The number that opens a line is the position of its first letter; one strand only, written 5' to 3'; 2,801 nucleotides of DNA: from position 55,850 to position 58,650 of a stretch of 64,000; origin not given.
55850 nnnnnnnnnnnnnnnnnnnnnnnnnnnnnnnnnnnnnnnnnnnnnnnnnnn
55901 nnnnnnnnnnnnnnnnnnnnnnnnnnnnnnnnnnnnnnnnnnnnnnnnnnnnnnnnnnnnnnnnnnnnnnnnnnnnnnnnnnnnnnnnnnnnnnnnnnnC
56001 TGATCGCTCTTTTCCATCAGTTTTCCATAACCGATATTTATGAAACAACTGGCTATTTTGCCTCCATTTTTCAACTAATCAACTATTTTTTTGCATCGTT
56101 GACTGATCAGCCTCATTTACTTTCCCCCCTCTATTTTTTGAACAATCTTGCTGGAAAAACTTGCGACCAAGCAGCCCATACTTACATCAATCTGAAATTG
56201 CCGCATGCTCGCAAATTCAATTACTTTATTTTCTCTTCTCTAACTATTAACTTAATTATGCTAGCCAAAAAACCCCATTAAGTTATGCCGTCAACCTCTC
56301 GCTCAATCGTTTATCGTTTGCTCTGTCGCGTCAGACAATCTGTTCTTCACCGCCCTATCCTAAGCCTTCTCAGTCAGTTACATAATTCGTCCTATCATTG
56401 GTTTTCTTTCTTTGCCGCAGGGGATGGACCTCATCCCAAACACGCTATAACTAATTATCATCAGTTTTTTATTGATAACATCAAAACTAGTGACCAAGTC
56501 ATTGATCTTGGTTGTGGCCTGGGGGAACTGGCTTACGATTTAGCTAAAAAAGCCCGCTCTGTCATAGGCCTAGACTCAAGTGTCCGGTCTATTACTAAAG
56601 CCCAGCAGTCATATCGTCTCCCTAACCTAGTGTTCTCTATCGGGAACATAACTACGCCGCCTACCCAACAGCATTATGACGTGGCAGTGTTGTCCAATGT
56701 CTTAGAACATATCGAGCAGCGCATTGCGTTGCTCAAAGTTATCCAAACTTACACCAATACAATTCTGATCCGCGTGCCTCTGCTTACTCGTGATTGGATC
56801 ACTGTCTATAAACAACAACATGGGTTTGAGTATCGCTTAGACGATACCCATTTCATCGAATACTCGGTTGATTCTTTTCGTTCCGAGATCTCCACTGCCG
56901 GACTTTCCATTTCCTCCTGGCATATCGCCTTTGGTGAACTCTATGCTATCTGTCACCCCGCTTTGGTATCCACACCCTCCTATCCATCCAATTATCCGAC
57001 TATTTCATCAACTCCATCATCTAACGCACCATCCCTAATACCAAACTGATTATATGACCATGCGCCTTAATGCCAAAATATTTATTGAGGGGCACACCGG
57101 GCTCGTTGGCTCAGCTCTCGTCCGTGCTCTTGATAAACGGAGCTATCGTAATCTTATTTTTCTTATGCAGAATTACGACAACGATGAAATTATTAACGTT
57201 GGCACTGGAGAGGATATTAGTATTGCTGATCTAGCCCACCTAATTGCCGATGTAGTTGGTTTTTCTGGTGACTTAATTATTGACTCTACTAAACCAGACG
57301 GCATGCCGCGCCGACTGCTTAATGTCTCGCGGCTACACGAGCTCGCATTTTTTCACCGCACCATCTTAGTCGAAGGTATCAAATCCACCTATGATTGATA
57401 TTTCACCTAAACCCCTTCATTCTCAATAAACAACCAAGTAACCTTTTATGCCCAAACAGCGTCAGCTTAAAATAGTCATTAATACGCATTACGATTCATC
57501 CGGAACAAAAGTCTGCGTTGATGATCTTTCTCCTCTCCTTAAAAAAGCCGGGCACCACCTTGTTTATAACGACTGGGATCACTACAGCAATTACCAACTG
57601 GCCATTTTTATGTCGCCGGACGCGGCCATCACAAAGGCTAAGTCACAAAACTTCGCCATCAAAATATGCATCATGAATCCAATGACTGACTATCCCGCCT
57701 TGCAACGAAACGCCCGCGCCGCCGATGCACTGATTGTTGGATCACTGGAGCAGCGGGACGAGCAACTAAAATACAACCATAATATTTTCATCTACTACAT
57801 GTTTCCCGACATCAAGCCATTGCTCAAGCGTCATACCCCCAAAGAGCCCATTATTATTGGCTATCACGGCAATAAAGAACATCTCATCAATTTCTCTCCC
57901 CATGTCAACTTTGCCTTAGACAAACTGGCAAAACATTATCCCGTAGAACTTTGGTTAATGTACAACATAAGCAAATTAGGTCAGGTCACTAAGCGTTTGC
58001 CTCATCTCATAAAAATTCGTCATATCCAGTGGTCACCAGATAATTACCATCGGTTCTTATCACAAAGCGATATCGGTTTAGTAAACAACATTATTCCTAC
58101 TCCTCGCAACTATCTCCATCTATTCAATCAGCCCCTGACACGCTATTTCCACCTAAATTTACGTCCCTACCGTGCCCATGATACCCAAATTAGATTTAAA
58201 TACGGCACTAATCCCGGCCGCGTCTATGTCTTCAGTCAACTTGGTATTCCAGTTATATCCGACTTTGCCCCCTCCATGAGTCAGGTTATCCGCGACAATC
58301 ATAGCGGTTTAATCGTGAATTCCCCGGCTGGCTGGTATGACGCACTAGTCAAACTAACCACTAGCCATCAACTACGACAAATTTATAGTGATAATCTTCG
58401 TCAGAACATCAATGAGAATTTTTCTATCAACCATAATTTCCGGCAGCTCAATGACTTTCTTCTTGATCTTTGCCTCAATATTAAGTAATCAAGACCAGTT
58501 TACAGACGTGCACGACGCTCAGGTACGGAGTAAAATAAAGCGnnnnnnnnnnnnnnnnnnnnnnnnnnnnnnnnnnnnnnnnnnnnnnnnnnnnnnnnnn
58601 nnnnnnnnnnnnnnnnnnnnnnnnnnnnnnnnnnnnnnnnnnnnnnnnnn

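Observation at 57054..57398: In-frame internally deleted GDP-fucose synthase paralog (fcl remnant) two genes upstream of the ColD-like dehydratase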

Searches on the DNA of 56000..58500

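Call 50: search_rna_families(source=window, start=56000, end=58500, threshold=evalue, max_evalue=1)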
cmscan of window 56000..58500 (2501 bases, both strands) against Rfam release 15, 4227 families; matches with E-value up to 1: 0.
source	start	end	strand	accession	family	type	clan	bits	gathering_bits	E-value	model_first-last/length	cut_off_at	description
